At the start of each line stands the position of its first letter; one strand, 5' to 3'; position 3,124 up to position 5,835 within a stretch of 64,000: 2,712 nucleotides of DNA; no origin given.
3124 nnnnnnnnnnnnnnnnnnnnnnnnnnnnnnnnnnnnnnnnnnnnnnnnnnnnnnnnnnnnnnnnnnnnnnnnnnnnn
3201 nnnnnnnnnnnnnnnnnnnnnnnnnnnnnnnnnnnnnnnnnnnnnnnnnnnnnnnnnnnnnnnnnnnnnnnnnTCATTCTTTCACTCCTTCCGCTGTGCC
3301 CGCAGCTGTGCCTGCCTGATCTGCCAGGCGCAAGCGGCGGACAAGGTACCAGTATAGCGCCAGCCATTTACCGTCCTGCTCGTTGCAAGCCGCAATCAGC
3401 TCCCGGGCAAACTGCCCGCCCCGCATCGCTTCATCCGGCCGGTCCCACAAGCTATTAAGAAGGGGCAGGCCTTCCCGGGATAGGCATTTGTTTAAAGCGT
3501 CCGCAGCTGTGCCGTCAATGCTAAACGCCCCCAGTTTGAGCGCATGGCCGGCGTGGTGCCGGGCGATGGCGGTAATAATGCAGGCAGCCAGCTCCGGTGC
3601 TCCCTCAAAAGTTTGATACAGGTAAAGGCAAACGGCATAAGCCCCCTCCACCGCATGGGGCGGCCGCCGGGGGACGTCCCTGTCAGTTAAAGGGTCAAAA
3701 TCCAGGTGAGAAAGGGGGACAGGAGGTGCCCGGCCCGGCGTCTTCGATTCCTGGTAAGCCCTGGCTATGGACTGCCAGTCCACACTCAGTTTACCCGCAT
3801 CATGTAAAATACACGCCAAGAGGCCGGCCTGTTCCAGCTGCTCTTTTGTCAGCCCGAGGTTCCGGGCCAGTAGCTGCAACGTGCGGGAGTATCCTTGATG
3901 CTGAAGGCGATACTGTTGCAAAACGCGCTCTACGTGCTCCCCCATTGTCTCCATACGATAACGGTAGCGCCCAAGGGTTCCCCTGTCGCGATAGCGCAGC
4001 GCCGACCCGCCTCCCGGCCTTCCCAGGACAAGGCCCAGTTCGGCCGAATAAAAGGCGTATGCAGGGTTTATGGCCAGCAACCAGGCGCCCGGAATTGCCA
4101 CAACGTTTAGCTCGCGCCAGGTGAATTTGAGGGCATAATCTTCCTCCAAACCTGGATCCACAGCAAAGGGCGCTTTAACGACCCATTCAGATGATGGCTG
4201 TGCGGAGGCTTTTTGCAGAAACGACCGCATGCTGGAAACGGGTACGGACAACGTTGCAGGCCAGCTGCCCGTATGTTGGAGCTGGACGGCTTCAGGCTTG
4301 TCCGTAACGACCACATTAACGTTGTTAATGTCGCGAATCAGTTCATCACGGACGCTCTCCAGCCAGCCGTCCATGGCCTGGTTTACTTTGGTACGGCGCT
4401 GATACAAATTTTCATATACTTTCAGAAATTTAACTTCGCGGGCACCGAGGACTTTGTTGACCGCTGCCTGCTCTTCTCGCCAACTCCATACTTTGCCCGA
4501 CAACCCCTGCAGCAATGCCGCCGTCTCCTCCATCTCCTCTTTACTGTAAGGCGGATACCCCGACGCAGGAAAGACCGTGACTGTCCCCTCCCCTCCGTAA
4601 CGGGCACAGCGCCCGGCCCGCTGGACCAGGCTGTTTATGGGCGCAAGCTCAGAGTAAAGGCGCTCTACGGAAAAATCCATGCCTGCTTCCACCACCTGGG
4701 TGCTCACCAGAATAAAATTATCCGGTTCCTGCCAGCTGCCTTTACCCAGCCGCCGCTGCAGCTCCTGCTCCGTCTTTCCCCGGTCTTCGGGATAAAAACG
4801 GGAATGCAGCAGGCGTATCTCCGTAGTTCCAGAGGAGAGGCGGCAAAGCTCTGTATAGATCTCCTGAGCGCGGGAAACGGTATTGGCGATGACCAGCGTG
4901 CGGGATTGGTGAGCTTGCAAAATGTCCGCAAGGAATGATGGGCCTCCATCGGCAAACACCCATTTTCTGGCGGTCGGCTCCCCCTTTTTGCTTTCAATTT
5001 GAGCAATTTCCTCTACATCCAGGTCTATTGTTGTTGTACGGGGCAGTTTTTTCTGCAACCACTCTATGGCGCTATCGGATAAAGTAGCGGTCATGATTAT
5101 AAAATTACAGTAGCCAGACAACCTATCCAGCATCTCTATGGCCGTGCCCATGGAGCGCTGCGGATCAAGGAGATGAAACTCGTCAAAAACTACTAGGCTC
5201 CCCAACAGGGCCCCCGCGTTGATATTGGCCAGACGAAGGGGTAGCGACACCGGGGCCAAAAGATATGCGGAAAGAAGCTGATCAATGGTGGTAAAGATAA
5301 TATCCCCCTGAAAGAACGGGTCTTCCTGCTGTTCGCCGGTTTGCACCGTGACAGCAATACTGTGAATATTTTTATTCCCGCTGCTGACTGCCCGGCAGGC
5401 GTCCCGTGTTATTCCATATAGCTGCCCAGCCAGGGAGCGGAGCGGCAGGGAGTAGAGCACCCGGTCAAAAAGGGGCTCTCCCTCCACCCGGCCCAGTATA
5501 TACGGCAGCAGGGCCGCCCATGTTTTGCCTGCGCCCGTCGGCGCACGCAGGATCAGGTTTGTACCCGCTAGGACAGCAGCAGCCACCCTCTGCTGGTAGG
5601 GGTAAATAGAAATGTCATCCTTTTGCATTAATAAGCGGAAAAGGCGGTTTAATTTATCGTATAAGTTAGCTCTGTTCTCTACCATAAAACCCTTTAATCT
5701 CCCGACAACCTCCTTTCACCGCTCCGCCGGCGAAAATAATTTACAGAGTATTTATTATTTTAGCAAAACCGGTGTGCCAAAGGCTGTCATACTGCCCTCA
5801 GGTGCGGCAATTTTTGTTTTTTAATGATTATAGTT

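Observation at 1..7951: Type I CRISPR-Cas effector block with mixed subtype signatures and no array in 8 kb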

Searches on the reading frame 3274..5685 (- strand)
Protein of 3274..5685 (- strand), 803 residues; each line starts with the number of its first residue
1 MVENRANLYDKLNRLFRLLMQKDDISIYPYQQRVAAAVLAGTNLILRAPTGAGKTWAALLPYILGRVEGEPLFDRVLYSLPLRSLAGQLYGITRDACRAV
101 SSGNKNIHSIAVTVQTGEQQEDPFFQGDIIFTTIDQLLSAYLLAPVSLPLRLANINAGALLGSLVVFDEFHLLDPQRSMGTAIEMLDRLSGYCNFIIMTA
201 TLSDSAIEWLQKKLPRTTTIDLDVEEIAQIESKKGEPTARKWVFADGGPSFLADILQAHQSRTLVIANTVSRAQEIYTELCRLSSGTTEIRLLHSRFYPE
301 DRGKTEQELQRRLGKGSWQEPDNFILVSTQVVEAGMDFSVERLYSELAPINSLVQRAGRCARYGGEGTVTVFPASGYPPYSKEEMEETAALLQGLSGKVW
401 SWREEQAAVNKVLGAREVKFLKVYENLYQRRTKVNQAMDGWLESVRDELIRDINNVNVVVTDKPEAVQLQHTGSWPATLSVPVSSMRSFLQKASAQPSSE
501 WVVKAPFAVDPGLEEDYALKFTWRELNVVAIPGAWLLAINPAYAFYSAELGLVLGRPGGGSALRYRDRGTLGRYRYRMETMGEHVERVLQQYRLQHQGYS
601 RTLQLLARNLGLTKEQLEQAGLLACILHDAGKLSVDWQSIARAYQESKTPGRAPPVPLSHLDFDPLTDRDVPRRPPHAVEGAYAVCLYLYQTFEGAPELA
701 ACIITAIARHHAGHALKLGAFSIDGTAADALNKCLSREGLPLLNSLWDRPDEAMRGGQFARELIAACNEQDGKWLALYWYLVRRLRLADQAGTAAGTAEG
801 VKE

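Call 8: search_protein_families(library=pfam, proteins=[window:3274-5685:-], max_evalue=0.1)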
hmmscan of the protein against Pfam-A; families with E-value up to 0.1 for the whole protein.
window:3274-5685:- (803 aa): 5 families
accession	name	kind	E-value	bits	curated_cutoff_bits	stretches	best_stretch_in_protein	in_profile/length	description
PF22590.2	Cas3-like_C_2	-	8.6e-30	103.6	27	1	260-363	2-104/106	CRISPR-associated nuclease/helicase Cas3, C-terminal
PF00270.35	DEAD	-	2.1e-20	73.6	26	1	28-205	1-163/167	DEAD/DEAH box helicase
PF00271.37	Helicase_C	-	2.8e-08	34.4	23.5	1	251-364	5-110/110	Helicase conserved C-terminal domain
PF04851.21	ResIII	-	5.1e-07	30.2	22.5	1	25-202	2-162/164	Type III restriction enzyme, res subunit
PF18019.7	Cas3_HD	-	1.1e-06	29.3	23.1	1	599-712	35-130/207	Cas3, HD domain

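Call 9: search_protein_families(library=ncbifam, proteins=[window:3274-5685:-], max_evalue=0.1)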
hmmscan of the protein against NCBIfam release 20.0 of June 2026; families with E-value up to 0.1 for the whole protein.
window:3274-5685:- (803 aa): 24 families
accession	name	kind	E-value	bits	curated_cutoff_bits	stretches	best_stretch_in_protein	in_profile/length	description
TIGR02621.3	cas3_GSU0051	exception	2.8e-58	198.5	400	2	28-404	15-420/854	type I-G CRISPR-associated helicase/endonuclease Cas3g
TIGR01587.1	cas3_core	equivalog_domain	3.4e-52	177.7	102.45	1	44-393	2-356/358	CRISPR-associated helicase Cas3'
NF007248.0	PRK09694.1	equivalog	3.2e-21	75.1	569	1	255-363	553-662/878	CRISPR-associated helicase/endonuclease Cas3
TIGR04121.1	DEXH_lig_assoc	equivalog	3.2e-19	68.2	850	1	21-376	8-360/804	ligase-associated DNA damage response DEXH box helicase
TIGR01596.1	cas3_HD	equivalog_domain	6.5e-12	45.9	43.45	1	583-793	3-177/178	CRISPR-associated endonuclease Cas3''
NF002654.0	PRK02362.1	equivalog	1.7e-06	26.6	887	1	26-214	23-195/739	ATP-dependent DNA helicase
NF010337.0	PRK13766.1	equivalog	2.7e-06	25.8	610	2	254-374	359-478/781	Hef nuclease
TIGR03158.1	cas3_cyano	exception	3.1e-05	23.3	69.1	0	325-359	321-355/357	type I-D CRISPR-associated helicase Cas3'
NF008394.0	PRK11192.1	equivalog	7.8e-05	21.7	507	1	31-139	30-138/441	ATP-dependent RNA helicase SrmB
NF053636.1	DDHlcsCsdAPsy1082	equivalog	8.2e-05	21.3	890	1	29-111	28-108/512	DEAD/DEAH box helicase CsdA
NF008744.0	PRK11776.1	equivalog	0.00013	20.7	524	1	26-112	26-109/460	ATP-dependent RNA helicase DbpA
NF001308.0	PRK00254.1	equivalog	0.00037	18.8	1216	1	14-214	11-193/720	ATP-dependent DNA helicase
NF010338.0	PRK13767.1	equivalog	0.00069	18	849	1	12-90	19-102/877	ATP-dependent helicase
NF040935.1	helicase_Hel308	equivalog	0.0012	17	1200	1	21-214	21-195/704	ATP-dependent DNA helicase Hel308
NF053631.1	RNA_helic_CshA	equivalog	0.0026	16.7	646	0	29-86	24-80/434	degradosome RNA helicase CshA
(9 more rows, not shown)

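Call 10: search_protein_families(library=padloc, proteins=[window:3274-5685:-], max_evalue=0.1)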
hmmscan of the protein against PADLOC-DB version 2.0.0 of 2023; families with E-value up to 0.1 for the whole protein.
window:3274-5685:- (803 aa): 54 families (the best 25 are shown)
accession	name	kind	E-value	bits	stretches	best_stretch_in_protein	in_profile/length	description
PDLC01710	Cas3a1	-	2.3e-72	242.6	1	26-391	197-575/745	Cas3_1_CAS-I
PDLC01770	Cas3g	-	6.6e-64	214.6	1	14-645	5-594/733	-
PDLC01762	Cas3b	-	3.4e-58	195.8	2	26-510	228-678/692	-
PDLC01767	Cas3e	-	7e-55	184.7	2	24-506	186-619/680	-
PDLC01252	Cas3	-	8.7e-53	177.8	1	44-393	2-322/324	CAS-I; effector_G3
PDLC00938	Cas3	-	9.1e-53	177.7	1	44-393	2-356/358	CRISPR-associated helicase Cas3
PDLC01761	Cas3b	-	2.6e-50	169.9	2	157-516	349-697/705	-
PDLC01757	Cas3b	-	7e-50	168.2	2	37-461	200-595/676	-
PDLC01765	Cas3c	-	9.6e-41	138.4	2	43-401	185-495/612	-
PDLC01759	Cas3b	-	1.9e-38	130.7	1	45-465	234-632/711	-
PDLC01769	Cas3g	-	9.7e-32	108.5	2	128-406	138-421/836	-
PDLC02080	Cas3b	-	1.4e-31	107.6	1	125-484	354-676/709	-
PDLC02081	Cas3b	-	2.1e-30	103.9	1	40-365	203-517/705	-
PDLC02079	Cas3b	-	4e-30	102.6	1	42-464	228-632/691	-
PDLC02082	Cas3b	-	5.8e-29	99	1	46-368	251-563/734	-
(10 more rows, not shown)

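Call 25: search_solved_structures(query=window:3274-5685:-, max_evalue=0.01)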
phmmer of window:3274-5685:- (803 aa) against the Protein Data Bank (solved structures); distinct sequences matched with E-value up to 0.01: 29.
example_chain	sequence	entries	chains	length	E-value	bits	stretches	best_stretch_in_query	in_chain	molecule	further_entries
8wtk_A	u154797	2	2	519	2.5e-29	105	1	44-393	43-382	CRISPR-associated helicase Cas3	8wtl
7tr8_A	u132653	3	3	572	5.6e-21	77.3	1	35-375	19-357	CRISPR-associated helicase Cas3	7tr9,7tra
7r2k_A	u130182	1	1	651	2e-20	75.5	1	35-367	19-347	CRISPR-associated helicase Cas3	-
6c66_G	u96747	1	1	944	5.2e-13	51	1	264-368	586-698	CRISPR-associated helicase, Cas3 family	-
4qqw_A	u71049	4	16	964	5.7e-13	50.9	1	264-368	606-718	CRISPR-associated helicase, Cas3 family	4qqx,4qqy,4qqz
4q2c_A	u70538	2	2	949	2.3e-12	48.8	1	238-363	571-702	CRISPR-associated helicase Cas3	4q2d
8g9u_P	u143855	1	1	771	1.5e-08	36.3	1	31-381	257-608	Cas3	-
8zns_A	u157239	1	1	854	1.6e-08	36.1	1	31-381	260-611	CRISPR-associated endonuclease Cas3-HD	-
9b15_A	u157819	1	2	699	1.5e-05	26.4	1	22-188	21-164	ATP-dependent DNA helicase Hel308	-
2p6r_A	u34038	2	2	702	1.5e-05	26.3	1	22-188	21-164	afUHEL308 HELICASE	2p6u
9g44_A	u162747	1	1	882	5e-05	24.6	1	120-372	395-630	DEAD-like helicases-like protein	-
7pli_A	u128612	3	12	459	7.6e-05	24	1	25-373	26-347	ATP-dependent RNA helicase DbpA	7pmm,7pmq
6l5l_A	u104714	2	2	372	0.00013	23.3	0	17-89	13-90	Nucleolar RNA helicase 2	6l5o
6l5m_A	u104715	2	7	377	0.00013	23.2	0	17-89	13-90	Nucleolar RNA helicase 2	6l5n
8fkt_NI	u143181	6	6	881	0.00016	22.9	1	16-379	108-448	ATP-dependent RNA helicase DDX54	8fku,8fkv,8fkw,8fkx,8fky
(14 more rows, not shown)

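Call 58: search_protein_representatives(protein=window:3274-5685:-)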
Query: 803 residues. Proteins with E-value up to 0.001 (for the whole library): 12652; up to 1e-10: 3672; up to 1e-30: 506. The best 150 are listed.
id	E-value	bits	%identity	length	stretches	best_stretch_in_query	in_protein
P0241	0.0e+00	1094.8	61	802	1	3-797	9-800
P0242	4.2e-261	884.7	55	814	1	9-796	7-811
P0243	7.7e-185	632.5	57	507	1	293-796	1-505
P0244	5.5e-167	573.5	44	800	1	29-797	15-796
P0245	6.6e-163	560.0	43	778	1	28-797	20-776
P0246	1.4e-161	555.6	45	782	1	27-797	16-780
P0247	1.5e-161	555.4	44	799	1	26-794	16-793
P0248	2.4e-156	538.3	43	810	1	15-799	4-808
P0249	4.1e-156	537.5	44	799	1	28-792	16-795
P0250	1.5e-155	535.6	42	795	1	26-794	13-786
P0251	6.3e-153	527.0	43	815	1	11-796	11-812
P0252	1.4e-150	519.2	41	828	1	14-797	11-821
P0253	1.0e-147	509.8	44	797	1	28-791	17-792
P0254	2.2e-145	502.0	42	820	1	27-791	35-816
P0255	2.0e-142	492.2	43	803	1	27-732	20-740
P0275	2.2e-130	452.4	38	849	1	13-793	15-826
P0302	1.7e-106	373.4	36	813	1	21-798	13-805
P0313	9.3e-101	354.4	33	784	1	27-791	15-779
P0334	8.8e-96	338.0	34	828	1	11-791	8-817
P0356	2.3e-92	326.7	34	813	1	27-797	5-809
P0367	1.6e-90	320.6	32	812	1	27-791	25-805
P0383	4.2e-87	309.3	30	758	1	30-791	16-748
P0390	2.2e-86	306.9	35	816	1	26-790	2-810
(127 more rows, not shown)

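Call 59: search_protein_families(library=ncbifam, proteins=[P0241, P0250, P0275, P0302, P0313, P0334, P0356, P0367, P0383, P0390], max_evalue=1e-20)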
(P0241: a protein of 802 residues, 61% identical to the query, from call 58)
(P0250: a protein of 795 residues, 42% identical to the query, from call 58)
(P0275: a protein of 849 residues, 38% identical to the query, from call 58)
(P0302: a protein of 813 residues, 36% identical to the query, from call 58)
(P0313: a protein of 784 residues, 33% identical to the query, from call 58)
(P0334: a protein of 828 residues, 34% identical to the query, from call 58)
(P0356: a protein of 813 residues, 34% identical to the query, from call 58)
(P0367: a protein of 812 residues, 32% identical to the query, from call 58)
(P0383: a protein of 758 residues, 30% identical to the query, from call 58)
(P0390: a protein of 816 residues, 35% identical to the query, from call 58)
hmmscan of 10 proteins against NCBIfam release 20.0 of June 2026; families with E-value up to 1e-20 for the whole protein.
P0241 (802 aa): 4 families
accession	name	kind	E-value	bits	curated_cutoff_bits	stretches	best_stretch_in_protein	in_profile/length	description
TIGR02621.3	cas3_GSU0051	exception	2.5e-59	201.9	400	1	34-407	15-416/854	type I-G CRISPR-associated helicase/endonuclease Cas3g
TIGR01587.1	cas3_core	equivalog_domain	6.7e-57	193.2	102.45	1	50-398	2-357/358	CRISPR-associated helicase Cas3'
NF007248.0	PRK09694.1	equivalog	1.5e-24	86.1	569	0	266-367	562-662/878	CRISPR-associated helicase/endonuclease Cas3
TIGR04121.1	DEXH_lig_assoc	equivalog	7.3e-24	83.5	850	1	22-379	3-358/804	ligase-associated DNA damage response DEXH box helicase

P0250 (795 aa): 3 families
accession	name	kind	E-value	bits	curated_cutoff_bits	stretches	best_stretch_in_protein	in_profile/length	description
TIGR02621.3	cas3_GSU0051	exception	6.9e-63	213.7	400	1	2-404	2-413/854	type I-G CRISPR-associated helicase/endonuclease Cas3g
TIGR01587.1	cas3_core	equivalog_domain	1.4e-58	198.7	102.45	1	31-393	2-353/358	CRISPR-associated helicase Cas3'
NF007248.0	PRK09694.1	equivalog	9e-32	110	569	1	264-363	564-662/878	CRISPR-associated helicase/endonuclease Cas3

P0275 (849 aa): 3 families
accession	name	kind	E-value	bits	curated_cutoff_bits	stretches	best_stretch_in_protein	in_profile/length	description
TIGR02621.3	cas3_GSU0051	exception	5.2e-58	197.6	400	1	32-421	15-406/854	type I-G CRISPR-associated helicase/endonuclease Cas3g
TIGR01587.1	cas3_core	equivalog_domain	2e-56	191.7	102.45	1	49-408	3-357/358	CRISPR-associated helicase Cas3'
NF007248.0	PRK09694.1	equivalog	7.8e-31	106.9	569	0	268-376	562-671/878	CRISPR-associated helicase/endonuclease Cas3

P0302 (813 aa): 3 families
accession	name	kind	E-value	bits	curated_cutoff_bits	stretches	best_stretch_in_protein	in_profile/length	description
TIGR01587.1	cas3_core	equivalog_domain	4.6e-57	193.8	102.45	1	36-389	2-357/358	CRISPR-associated helicase Cas3'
TIGR02621.3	cas3_GSU0051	exception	1e-54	186.7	400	1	17-373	12-394/854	type I-G CRISPR-associated helicase/endonuclease Cas3g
NF007248.0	PRK09694.1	equivalog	3.3e-28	98.2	569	0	229-356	544-664/878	CRISPR-associated helicase/endonuclease Cas3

P0313 (784 aa): 3 families
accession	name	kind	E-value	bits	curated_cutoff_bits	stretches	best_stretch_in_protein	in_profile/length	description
TIGR01587.1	cas3_core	equivalog_domain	8.4e-55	186.3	102.45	1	32-381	2-356/358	CRISPR-associated helicase Cas3'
TIGR02621.3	cas3_GSU0051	exception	5.5e-48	164.4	400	1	5-386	4-411/854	type I-G CRISPR-associated helicase/endonuclease Cas3g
NF007248.0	PRK09694.1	equivalog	4.5e-26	91.1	569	0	245-344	566-662/878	CRISPR-associated helicase/endonuclease Cas3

P0334 (828 aa): 3 families
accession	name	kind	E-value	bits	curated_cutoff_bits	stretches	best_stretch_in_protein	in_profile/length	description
TIGR02621.3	cas3_GSU0051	exception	4.4e-61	207.8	400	1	10-390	3-397/854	type I-G CRISPR-associated helicase/endonuclease Cas3g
TIGR01587.1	cas3_core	equivalog_domain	1.1e-50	172.7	102.45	1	38-399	2-354/358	CRISPR-associated helicase Cas3'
NF007248.0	PRK09694.1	equivalog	1.6e-22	79.4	569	0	259-370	564-664/878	CRISPR-associated helicase/endonuclease Cas3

P0356 (813 aa): 2 families
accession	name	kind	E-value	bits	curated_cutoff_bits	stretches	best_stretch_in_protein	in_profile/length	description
TIGR02621.3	cas3_GSU0051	exception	2.4e-65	221.8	400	1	3-566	12-595/854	type I-G CRISPR-associated helicase/endonuclease Cas3g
TIGR01587.1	cas3_core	equivalog_domain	6.8e-52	176.8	102.45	1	22-368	2-340/358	CRISPR-associated helicase Cas3'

P0367 (812 aa): 3 families
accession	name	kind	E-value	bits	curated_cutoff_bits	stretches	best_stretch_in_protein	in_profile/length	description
TIGR01587.1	cas3_core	equivalog_domain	6.9e-54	183.3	102.45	1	44-406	2-355/358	CRISPR-associated helicase Cas3'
TIGR02621.3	cas3_GSU0051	exception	4.7e-49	167.9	400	1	14-411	1-406/854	type I-G CRISPR-associated helicase/endonuclease Cas3g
NF007248.0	PRK09694.1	equivalog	7.2e-25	87.1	569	0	259-360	564-662/878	CRISPR-associated helicase/endonuclease Cas3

P0383 (758 aa): 4 families
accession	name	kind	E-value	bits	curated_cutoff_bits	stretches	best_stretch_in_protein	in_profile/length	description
TIGR01587.1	cas3_core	equivalog_domain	3.4e-58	197.5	102.45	1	31-363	3-354/358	CRISPR-associated helicase Cas3'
TIGR02621.3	cas3_GSU0051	exception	3.4e-55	188.2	400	1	3-417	4-466/854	type I-G CRISPR-associated helicase/endonuclease Cas3g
NF007248.0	PRK09694.1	equivalog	2.9e-24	85.1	569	0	239-334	564-661/878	CRISPR-associated helicase/endonuclease Cas3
TIGR04121.1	DEXH_lig_assoc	equivalog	6.8e-21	73.7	850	0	12-331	13-342/804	ligase-associated DNA damage response DEXH box helicase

P0390 (816 aa): 3 families
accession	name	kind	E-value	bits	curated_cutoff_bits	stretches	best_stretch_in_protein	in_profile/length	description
TIGR02621.3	cas3_GSU0051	exception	9.3e-55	186.8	400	1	4-737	15-706/854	type I-G CRISPR-associated helicase/endonuclease Cas3g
TIGR01587.1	cas3_core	equivalog_domain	1e-47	163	102.45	1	20-385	2-346/358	CRISPR-associated helicase Cas3'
NF007248.0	PRK09694.1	equivalog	4.4e-25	87.9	569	1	244-353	558-663/878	CRISPR-associated helicase/endonuclease Cas3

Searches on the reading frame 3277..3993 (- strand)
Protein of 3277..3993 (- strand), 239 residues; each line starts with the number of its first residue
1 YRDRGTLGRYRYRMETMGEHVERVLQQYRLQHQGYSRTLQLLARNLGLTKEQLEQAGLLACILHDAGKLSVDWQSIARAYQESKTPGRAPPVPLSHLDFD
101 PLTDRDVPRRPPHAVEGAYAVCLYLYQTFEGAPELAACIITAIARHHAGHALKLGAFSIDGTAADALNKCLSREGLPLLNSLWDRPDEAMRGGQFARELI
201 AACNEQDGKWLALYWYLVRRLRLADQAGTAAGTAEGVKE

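Call 83: search_solved_structures(query=A3, max_evalue=10)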
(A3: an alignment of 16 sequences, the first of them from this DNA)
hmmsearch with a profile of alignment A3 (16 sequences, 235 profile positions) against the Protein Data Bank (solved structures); distinct sequences matched with E-value up to 10: 16.
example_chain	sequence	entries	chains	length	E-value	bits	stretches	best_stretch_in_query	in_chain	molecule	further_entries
8wth_A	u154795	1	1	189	3e-06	30.2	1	11-81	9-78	HD Cas3-type domain-containing protein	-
7tra_Q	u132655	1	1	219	7.7e-06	28.8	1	15-79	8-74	CRISPR-associated endonuclease Cas3-HD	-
7tr8_Q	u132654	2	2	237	9.3e-06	28.6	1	15-80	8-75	CRISPR-associated endonuclease Cas3-HD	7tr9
7r2k_Q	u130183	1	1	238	9.8e-06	28.5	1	15-80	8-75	CRISPR-associated endonuclease Cas3-HD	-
3s4l_A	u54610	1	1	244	5.3e-05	26.1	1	14-83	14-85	CAS3 Metal dependent phosphohydrolase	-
8g9u_P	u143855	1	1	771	0.00073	22.4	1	33-164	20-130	Cas3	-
8zns_A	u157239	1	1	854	0.0009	22.1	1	32-164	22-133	CRISPR-associated endonuclease Cas3-HD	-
1hs7_A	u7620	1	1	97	0.013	18.3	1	9-90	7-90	SYNTAXIN VAM3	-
6c66_G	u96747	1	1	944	0.2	14.4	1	42-77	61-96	CRISPR-associated helicase, Cas3 family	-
4qqw_A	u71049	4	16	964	0.2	14.4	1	42-77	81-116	CRISPR-associated helicase, Cas3 family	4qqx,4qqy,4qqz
5gqh_A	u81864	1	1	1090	0.21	14.3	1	50-82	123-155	CRISPR-associated nuclease/helicase Cas3 subtype I-F/YPEST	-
8flj_M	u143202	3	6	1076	0.25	14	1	50-82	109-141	CRISPR-associated nuclease/helicase Cas3 subtype I-F/YPEST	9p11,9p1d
5b7i_A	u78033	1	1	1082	0.26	14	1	50-82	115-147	CRISPR-associated nuclease/helicase Cas3 subtype I-F/YPEST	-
6n7m_A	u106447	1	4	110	0.42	13.3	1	11-56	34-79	Hypothetical Protein CD630_05490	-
9g44_A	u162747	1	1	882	0.74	12.5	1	39-81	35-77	DEAD-like helicases-like protein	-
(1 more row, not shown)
